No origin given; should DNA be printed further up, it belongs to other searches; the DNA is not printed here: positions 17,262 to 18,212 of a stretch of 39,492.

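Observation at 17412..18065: CI-type repressor keeps the S24 fold but has lost both catalytic residues and the cleavage dipeptide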

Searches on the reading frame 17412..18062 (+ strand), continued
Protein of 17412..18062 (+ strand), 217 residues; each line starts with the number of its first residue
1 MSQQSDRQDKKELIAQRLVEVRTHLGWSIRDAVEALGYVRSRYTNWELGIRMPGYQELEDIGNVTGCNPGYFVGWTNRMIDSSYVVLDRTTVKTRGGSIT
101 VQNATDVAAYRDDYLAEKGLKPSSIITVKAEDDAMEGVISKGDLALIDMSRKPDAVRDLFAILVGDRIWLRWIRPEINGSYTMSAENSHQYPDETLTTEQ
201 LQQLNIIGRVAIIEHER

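Call 43: search_dna_similar(query=window:17412-18062:+, collection=phages, mode=protein, max_rows=25)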
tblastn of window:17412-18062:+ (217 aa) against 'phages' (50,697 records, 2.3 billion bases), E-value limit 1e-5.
Records with a match: 125; places in all: 125; records where one place covers at least 80% of the query: 107.
Best place of each record, by identity: <60% 125.
By first word of the organism name: Vibrio 85; Pseudomonas 27; Haemophilus 2; Bacteriophage 2; Faecalibacterium 2; Aeromonas 2; Aliivibrio 1; Curvibacter 1; Shewanella 1; Halomonas 1; and 1 more.
By host as written in the record: - 90; Pseudomonas aeruginosa 10; Pseudomonas aeruginosa PA14 3; Vibrio cyclitrophicus 10N.237.312.C11 2; Haemophilus parasuis 34086b 2; Faecalibacterium prausnitzii 2; Aeromonas salmonicida 2; Pseudomonas sp. PARCI1 1; and 13 more.
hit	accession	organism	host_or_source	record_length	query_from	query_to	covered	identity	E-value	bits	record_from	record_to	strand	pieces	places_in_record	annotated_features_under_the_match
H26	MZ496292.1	Pseudomonas phage PARCL1pr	Pseudomonas sp. PARCI1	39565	9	217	96%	33.2%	5e-31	125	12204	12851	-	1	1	putative HTH-type transcriptional regulator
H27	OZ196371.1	Vibrio phage K334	Seawater and oysters mix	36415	11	209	92%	29.4%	8e-22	99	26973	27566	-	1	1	hypothetical protein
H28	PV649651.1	Vibrio phage PhiPS02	Vibrio parahaemolyticus KT1024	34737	11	209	92%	29.4%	4e-21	96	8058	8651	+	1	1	cI repressor protein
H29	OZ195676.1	Vibrio phage K303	Seawater and oysters mix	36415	11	209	92%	29.4%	2e-19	91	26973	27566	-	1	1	hypothetical protein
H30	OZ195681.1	Vibrio phage K308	Seawater and oysters mix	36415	11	209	92%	29.4%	2e-19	91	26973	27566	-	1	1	hypothetical protein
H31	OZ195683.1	Vibrio phage K233 g1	Seawater and oysters mix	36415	11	209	92%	29.4%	2e-19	91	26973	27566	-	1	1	hypothetical protein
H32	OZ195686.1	Vibrio phage K253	Seawater and oysters mix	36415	11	209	92%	29.4%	2e-19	91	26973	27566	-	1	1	hypothetical protein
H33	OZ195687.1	Vibrio phage K254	Seawater and oysters mix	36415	11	209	92%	29.4%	2e-19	91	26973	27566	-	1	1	hypothetical protein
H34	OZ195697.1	Vibrio phage K255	Seawater and oysters mix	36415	11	209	92%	29.4%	2e-19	91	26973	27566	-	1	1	hypothetical protein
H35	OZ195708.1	Vibrio phage K311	Seawater and oysters mix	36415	11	209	92%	29.4%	2e-19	91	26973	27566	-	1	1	hypothetical protein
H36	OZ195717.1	Vibrio phage K306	Seawater and oysters mix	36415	11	209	92%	29.4%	2e-19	91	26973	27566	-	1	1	hypothetical protein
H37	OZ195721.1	Vibrio phage K237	Seawater and oysters mix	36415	11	209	92%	29.4%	2e-19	91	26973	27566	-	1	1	hypothetical protein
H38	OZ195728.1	Vibrio phage K304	Seawater and oysters mix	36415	11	209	92%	29.4%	2e-19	91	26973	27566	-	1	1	hypothetical protein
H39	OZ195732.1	Vibrio phage K312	Seawater and oysters mix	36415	11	209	92%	29.4%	2e-19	91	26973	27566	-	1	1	hypothetical protein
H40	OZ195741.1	Vibrio phage K231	Seawater and oysters mix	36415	11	209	92%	29.4%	2e-19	91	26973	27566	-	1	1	hypothetical protein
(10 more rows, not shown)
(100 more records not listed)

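Call 58: get_annotated_region(hit=H10, flank=20000)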
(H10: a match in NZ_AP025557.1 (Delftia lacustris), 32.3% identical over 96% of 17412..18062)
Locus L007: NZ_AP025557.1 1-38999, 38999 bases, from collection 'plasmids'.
description: Delftia lacustris strain HQS1 plasmid pHQS1, complete sequence
organism: Delftia lacustris (NCBI taxid 558537)
taxonomy: Bacteria; Pseudomonadota; Betaproteobacteria; Burkholderiales; Comamonadaceae; Delftia; Delftia lacustris
host: -; source: -; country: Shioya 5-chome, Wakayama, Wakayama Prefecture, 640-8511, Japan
typing (MOB-suite, as given by PLSDB): non-mobilizable
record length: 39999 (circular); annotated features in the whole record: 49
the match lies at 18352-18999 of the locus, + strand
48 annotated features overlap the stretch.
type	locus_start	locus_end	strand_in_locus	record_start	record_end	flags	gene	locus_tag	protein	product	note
CDS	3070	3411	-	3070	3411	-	-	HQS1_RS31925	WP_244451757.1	phage tail protein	-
CDS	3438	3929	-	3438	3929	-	-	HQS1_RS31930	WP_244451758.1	phage tail assembly chaperone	-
CDS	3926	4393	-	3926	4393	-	-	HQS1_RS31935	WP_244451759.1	phage tail tube protein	-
CDS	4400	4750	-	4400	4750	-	-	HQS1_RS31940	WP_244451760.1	DUF3168 domain-containing protein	-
CDS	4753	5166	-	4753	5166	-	-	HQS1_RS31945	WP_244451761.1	HK97-gp10 family putative phage morphogenesis protein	-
CDS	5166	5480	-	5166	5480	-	-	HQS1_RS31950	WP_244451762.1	phage head closure protein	GO:0019068 - virion assembly [Evidence IEA]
CDS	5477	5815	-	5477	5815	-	-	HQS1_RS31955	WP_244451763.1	head-tail connector protein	GO:0016032 - viral process [Evidence IEA]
CDS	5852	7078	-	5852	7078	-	-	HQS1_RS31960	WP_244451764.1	phage major capsid protein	GO:0019068 - virion assembly [Evidence IEA]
CDS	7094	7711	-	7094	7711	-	-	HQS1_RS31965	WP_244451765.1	HK97 family phage prohead protease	GO:0019082 - viral protein processing [Evidence IEA]; GO:0019068 - virion assembly [Evidence IEA]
CDS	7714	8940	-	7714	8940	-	-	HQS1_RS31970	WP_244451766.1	phage portal protein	GO:0019068 - virion assembly [Evidence IEA]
CDS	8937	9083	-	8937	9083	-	-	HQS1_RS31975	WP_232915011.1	hypothetical protein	-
CDS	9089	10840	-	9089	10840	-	-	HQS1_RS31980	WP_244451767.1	terminase TerL endonuclease subunit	-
CDS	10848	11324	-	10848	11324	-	-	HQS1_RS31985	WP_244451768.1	phage terminase small subunit P27 family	-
CDS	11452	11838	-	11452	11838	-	-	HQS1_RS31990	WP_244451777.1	hypothetical protein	-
CDS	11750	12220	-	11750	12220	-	-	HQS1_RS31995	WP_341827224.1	HNH endonuclease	-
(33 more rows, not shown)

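Call 59: get_annotated_region(hit=H11, flank=20000)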
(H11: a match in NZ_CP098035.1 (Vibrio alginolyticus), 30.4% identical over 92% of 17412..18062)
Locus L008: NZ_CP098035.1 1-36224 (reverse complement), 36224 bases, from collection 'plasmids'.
description: Vibrio alginolyticus strain E110 plasmid p1, complete sequence
organism: Vibrio alginolyticus (NCBI taxid 663)
taxonomy: Bacteria; Pseudomonadota; Gammaproteobacteria; Vibrionales; Vibrionaceae; Vibrio; Vibrio alginolyticus
host: -; source: Penaeus vannamei,cell culture; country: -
typing (MOB-suite, as given by PLSDB): non-mobilizable
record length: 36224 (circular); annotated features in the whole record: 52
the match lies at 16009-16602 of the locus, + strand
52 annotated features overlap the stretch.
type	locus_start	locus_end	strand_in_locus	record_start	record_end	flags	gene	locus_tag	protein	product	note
CDS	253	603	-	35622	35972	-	-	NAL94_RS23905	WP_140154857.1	hypothetical protein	-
CDS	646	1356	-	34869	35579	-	-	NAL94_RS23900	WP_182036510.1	hypothetical protein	-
CDS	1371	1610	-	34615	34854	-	-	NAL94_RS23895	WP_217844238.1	hypothetical protein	-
CDS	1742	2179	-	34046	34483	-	-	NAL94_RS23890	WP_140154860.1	HK97-gp10 family putative phage morphogenesis protein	-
CDS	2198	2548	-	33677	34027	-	-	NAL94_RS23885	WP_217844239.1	phage head closure protein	GO:0019068 - virion assembly [Evidence IEA]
CDS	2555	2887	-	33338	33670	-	-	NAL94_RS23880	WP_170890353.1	head-tail connector protein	GO:0016032 - viral process [Evidence IEA]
CDS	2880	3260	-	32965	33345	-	-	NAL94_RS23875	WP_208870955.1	hypothetical protein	-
CDS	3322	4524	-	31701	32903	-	-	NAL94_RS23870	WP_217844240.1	phage major capsid protein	GO:0019068 - virion assembly [Evidence IEA]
CDS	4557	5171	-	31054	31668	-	-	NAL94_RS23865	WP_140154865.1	HK97 family phage prohead protease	GO:0019082 - viral protein processing [Evidence IEA]; GO:0019068 - virion assembly [Evidence IEA]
CDS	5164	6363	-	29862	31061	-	-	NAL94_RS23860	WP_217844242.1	phage portal protein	GO:0019068 - virion assembly [Evidence IEA]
CDS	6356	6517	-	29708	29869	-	-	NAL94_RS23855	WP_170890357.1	hypothetical protein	-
CDS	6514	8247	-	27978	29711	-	-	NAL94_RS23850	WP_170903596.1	terminase TerL endonuclease subunit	-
CDS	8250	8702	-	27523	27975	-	-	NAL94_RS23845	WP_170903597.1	phage terminase small subunit P27 family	-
CDS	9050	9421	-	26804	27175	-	-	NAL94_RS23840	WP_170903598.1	HNH endonuclease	-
CDS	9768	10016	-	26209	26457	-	-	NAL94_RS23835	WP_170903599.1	hypothetical protein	-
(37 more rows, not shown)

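Call 63: search_protein_families(library=ncbifam, proteins=[window:17412-18062:+], max_evalue=0.001)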
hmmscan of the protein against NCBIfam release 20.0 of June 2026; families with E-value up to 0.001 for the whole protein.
window:17412-18062:+ (217 aa): 0 families

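Call 64: search_dna_similar(query=window:17412-18062:+, collection=phages, mode=protein, max_rows=60, rows=spread)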
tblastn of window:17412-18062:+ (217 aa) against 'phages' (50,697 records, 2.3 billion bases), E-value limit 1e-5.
Records with a match: 125; places in all: 125; records where one place covers at least 80% of the query: 107.
Best place of each record, by identity: <60% 125.
By first word of the organism name: Vibrio 85; Pseudomonas 27; Haemophilus 2; Bacteriophage 2; Faecalibacterium 2; Aeromonas 2; Aliivibrio 1; Curvibacter 1; Shewanella 1; Halomonas 1; and 1 more.
By host as written in the record: - 90; Pseudomonas aeruginosa 10; Pseudomonas aeruginosa PA14 3; Vibrio cyclitrophicus 10N.237.312.C11 2; Haemophilus parasuis 34086b 2; Faecalibacterium prausnitzii 2; Aeromonas salmonicida 2; Pseudomonas sp. PARCI1 1; and 13 more.
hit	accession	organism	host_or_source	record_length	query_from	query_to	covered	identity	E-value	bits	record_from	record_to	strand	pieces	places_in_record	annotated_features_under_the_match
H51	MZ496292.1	Pseudomonas phage PARCL1pr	Pseudomonas sp. PARCI1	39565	9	217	96%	33.2%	5e-31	125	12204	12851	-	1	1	putative HTH-type transcriptional regulator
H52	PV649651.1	Vibrio phage PhiPS02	Vibrio parahaemolyticus KT1024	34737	11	209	92%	29.4%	4e-21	96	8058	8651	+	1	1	cI repressor protein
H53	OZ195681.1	Vibrio phage K308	Seawater and oysters mix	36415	11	209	92%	29.4%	2e-19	91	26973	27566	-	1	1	hypothetical protein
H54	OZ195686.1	Vibrio phage K253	Seawater and oysters mix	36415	11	209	92%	29.4%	2e-19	91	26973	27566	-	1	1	hypothetical protein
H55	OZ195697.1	Vibrio phage K255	Seawater and oysters mix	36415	11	209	92%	29.4%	2e-19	91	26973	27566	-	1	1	hypothetical protein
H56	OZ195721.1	Vibrio phage K237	Seawater and oysters mix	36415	11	209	92%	29.4%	2e-19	91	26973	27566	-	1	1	hypothetical protein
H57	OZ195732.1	Vibrio phage K312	Seawater and oysters mix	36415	11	209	92%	29.4%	2e-19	91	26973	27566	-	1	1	hypothetical protein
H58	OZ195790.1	Vibrio phage K283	Seawater and oysters mix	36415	11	209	92%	29.4%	2e-19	91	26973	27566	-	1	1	hypothetical protein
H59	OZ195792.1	Vibrio phage K272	Seawater and oysters mix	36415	11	209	92%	29.4%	2e-19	91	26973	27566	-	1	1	hypothetical protein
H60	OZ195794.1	Vibrio phage K278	Seawater and oysters mix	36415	11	209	92%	29.4%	2e-19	91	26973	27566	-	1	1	hypothetical protein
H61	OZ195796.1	Vibrio phage K268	Seawater and oysters mix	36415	11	209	92%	29.4%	2e-19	91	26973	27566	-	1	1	hypothetical protein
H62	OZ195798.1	Vibrio phage K265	Seawater and oysters mix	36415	11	209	92%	29.4%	2e-19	91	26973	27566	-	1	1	hypothetical protein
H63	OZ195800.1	Vibrio phage K259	Seawater and oysters mix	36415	11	209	92%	29.4%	2e-19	91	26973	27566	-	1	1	hypothetical protein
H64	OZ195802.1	Vibrio phage K260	Seawater and oysters mix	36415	11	209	92%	29.4%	2e-19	91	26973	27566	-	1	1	hypothetical protein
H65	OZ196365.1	Vibrio phage K341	Seawater and oysters mix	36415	11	209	92%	29.4%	2e-19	91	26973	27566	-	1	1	hypothetical protein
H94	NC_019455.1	Haemophilus phage SuMu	Haemophilus parasuis 34086b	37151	5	215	97%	22.0%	4e-9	61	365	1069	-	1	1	transcriptional repressor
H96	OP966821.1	Pseudomonas phage Fyn8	Pseudomonas aeruginosa PAO1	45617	14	210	91%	23.5%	6e-7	55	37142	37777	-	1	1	repressor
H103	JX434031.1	Pseudomonas phage JBD24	-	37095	81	210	60%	33.6%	2e-7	56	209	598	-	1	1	hypothetical protein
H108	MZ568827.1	Shewanella phage vB_SspS_MuM16-1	Shewanella sp. M16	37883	109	213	48%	29.5%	6e-8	58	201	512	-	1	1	repressor protein CI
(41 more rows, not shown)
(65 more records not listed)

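Call 65: get_annotated_region(hit=H103, flank=1500)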
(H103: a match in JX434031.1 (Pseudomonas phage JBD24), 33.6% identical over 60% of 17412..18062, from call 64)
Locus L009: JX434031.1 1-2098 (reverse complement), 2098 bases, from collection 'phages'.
description: Pseudomonas phage JBD24, complete genome.
organism: Pseudomonas phage JBD24 (NCBI taxid 1223259)
taxonomy: Viruses; Duplodnaviria; Heunggongvirae; Uroviricota; Caudoviricetes; Casadabanvirus; Casadabanvirus JBD24
host: -; source: -; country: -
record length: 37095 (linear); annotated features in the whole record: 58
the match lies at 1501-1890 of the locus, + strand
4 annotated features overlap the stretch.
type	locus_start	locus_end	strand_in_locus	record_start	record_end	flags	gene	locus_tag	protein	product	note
CDS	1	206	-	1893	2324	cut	-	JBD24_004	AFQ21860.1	hypothetical protein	-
CDS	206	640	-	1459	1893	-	-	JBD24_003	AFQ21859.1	hypothetical protein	-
CDS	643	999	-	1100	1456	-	-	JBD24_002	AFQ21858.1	hypothetical protein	-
CDS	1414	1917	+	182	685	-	-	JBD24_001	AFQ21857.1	hypothetical protein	-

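Call 66: get_annotated_region(hit=H96, flank=1200)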
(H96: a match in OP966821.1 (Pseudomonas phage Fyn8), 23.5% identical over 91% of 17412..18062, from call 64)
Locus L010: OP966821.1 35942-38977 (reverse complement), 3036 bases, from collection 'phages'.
description: Pseudomonas phage Fyn8, complete genome.
organism: Pseudomonas phage Fyn8 (NCBI taxid 3003696)
taxonomy: Viruses; Duplodnaviria; Heunggongvirae; Uroviricota; Caudoviricetes
host: Pseudomonas aeruginosa PAO1; source: -; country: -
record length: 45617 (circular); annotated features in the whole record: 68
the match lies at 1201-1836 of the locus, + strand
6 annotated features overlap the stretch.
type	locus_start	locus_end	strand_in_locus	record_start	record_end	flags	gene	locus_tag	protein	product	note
CDS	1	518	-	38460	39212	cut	-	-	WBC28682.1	antirepressor protein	manual annotation using blastx search, similar to WP_033992166.1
CDS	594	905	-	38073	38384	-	-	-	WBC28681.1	repressor protein CII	automatic annotation by Phanotate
CDS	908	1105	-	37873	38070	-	-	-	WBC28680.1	repressor protein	manual annotation using blastx search, similar to YP_009289282.1; repressor protein Cro; repressor protein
CDS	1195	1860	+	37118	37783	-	-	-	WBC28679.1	repressor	automatic annotation by Phanotate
CDS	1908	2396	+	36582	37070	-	-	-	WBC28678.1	hypothetical protein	automatic annotation by Phanotate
CDS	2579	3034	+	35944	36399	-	-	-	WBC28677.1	hypothetical protein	automatic annotation by Phanotate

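Call 67: get_annotated_region(hit=H94, flank=1200)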
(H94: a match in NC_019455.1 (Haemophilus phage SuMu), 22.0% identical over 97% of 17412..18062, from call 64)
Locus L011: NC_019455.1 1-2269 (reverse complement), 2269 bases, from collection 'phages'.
description: Haemophilus phage SuMu, complete genome.
organism: Haemophilus phage SuMu (NCBI taxid 483266)
taxonomy: Viruses; Duplodnaviria; Heunggongvirae; Uroviricota; Caudoviricetes
host: Haemophilus parasuis 34086b; source: Glasser's outbreak, swine farm; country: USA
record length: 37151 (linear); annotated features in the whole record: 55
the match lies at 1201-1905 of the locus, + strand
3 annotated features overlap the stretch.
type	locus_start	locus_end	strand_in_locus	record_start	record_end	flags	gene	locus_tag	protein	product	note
CDS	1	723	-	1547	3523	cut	-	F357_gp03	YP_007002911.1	transposase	Mu transposase, C-terminal; pfam09299; similar to phage transposase HPS_00240 from Haemophilus parasuis 29755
CDS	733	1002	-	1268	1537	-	-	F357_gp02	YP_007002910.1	transcriptional repressor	COG3423 predicted transcriptional regulator, Nlp; cl01357; similar to Mu-like prophage FluMu DNA-binding protein Ner ...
CDS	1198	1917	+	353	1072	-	-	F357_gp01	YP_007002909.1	transcriptional repressor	COG2932 similar to transcription regulator from Actinobacillus minor NM305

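Call 68: get_annotated_region(hit=H108, flank=1200)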
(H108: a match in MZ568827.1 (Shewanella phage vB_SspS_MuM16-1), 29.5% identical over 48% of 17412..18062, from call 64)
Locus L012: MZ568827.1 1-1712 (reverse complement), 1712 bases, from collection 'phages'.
description: Shewanella phage vB_SspS_MuM16-1, complete genome.
organism: Shewanella phage vB_SspS_MuM16-1 (NCBI taxid 2866687)
taxonomy: Viruses; Duplodnaviria; Heunggongvirae; Uroviricota; Caudoviricetes
host: Shewanella sp. M16; source: arsenic-containing microbial mats; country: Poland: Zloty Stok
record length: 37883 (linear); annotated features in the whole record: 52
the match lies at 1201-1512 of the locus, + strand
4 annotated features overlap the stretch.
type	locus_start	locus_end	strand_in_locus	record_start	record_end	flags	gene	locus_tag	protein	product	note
CDS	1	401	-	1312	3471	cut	-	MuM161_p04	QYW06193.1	DDE-type integrase/transposase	DDE_type integrase/transposase, Mup03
CDS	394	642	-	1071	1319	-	-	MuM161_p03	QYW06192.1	regulator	Mu phage regulator Ner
CDS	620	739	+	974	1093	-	-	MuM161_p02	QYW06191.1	hypothetical protein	-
CDS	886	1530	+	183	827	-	-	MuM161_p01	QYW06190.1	repressor protein CI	-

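Call 70: find_encoding_contigs(protein=P0008, flank=10000, max_places=1)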
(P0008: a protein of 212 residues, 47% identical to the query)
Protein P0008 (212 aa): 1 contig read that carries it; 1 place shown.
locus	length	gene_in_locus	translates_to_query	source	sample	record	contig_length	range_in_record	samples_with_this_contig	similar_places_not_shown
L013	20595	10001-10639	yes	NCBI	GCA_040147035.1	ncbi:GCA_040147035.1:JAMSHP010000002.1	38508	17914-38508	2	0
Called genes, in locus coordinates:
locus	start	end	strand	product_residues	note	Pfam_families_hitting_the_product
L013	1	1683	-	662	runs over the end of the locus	PF05876:GpA_ATPase, PF20454:GpA_nuclease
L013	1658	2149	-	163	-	PF07471:Phage_Nu1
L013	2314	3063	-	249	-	-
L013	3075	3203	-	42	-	-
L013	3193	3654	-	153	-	-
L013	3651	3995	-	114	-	PF05106:Phage_holin_3_1 (weak)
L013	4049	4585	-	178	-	-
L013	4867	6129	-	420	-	PF00589:Phage_integrase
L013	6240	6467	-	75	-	-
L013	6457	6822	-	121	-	PF24729:Acb2_Tad1_hairpin (weak)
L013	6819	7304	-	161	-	-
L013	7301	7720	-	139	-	-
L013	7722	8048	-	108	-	-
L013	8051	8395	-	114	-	PF06356:DUF1064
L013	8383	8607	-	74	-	-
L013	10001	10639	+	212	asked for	PF13560:HTH_31, PF01381:HTH_3, PF12844:HTH_19, PF00717:Peptidase_S24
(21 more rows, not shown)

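Call 71: find_encoding_contigs(protein=P0018, flank=10000, max_places=1)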
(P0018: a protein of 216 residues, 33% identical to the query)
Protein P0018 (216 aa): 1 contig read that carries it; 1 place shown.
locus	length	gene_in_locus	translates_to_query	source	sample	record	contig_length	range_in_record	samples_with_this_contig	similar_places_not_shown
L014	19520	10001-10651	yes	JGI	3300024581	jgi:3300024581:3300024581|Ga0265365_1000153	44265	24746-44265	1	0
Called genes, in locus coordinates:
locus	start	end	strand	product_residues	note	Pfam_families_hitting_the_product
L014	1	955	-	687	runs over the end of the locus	PF05876:GpA_ATPase, PF20454:GpA_nuclease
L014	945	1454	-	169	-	PF07278:DUF1441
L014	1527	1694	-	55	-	PF23793:LysC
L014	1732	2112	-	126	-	-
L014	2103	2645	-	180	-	PF01464:SLT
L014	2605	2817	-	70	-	-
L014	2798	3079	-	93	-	-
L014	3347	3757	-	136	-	-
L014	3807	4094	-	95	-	-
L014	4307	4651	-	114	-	-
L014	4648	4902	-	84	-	-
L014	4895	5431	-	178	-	-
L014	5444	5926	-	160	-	-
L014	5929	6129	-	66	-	PF07278:DUF1441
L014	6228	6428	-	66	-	-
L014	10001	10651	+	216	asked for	PF01381:HTH_3, PF12844:HTH_19, PF13560:HTH_31, PF00717:Peptidase_S24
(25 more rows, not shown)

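Call 72: find_encoding_contigs(protein=P0007, flank=10000, max_places=1)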
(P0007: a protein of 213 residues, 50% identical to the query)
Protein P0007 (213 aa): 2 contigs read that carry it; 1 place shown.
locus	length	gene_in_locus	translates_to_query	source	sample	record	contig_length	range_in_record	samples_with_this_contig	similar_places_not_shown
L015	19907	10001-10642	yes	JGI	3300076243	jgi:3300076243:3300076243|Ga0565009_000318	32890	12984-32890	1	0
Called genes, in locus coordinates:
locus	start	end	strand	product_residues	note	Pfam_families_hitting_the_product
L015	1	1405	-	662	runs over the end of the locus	PF05876:GpA_ATPase, PF20454:GpA_nuclease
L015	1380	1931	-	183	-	PF07471:Phage_Nu1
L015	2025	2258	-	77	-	-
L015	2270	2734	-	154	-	-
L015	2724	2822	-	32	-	-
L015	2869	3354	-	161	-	-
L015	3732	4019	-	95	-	-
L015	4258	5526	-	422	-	PF00589:Phage_integrase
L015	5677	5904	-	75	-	-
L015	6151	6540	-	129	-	-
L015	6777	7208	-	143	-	-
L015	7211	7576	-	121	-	PF06356:DUF1064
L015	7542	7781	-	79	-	-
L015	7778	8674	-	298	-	PF01507:PAPS_reduct (faint)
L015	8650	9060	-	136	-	-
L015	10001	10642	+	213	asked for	PF13560:HTH_31, PF01381:HTH_3, PF12844:HTH_19, PF13443:HTH_26 (weak), PF00717:Peptidase_S24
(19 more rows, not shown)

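Call 83: get_annotated_region(hit=H23, flank=20000)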
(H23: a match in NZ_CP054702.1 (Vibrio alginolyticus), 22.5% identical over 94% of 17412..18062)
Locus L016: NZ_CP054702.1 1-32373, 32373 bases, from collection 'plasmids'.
description: Vibrio alginolyticus strain GS_MYPK1 plasmid unnamed1, complete sequence
organism: Vibrio alginolyticus (NCBI taxid 663)
taxonomy: Bacteria; Pseudomonadota; Gammaproteobacteria; Vibrionales; Vibrionaceae; Vibrio; Vibrio alginolyticus
host: -; source: Penaeus monodon,cell culture,post larvae whole body; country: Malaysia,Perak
typing (MOB-suite, as given by PLSDB): non-mobilizable
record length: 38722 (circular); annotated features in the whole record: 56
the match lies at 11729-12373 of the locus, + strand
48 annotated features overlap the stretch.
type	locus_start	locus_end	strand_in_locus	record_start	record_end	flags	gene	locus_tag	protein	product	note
CDS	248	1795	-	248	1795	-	-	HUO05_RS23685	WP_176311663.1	phage portal protein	GO:0019068 - virion assembly [Evidence IEA]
CDS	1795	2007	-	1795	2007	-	-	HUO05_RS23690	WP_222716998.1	hypothetical protein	-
CDS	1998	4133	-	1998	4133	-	-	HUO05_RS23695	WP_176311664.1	phage terminase large subunit family protein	-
CDS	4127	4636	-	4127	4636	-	-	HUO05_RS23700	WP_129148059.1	DUF1441 family protein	-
CDS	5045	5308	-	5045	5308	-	-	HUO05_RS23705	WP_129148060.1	HP1 family phage holin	-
CDS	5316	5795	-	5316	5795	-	-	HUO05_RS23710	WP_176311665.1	lysis protein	-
CDS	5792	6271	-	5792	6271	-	-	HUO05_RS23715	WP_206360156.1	lysozyme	-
CDS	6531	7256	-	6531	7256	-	-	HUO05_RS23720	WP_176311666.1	hypothetical protein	-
CDS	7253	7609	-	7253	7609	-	-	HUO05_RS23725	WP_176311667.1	hypothetical protein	-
CDS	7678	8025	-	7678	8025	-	-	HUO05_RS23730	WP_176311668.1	hypothetical protein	-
CDS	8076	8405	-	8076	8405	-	-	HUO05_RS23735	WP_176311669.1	hypothetical protein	-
CDS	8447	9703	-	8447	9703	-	-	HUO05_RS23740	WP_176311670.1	site-specific integrase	GO:0015074 - DNA integration [Evidence IEA]; GO:0006310 - DNA recombination [Evidence IEA]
CDS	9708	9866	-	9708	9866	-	-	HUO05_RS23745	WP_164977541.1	hypothetical protein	-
CDS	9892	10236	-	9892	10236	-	-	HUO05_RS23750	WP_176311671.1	hypothetical protein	-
CDS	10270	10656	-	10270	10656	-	-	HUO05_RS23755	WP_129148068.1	hypothetical protein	-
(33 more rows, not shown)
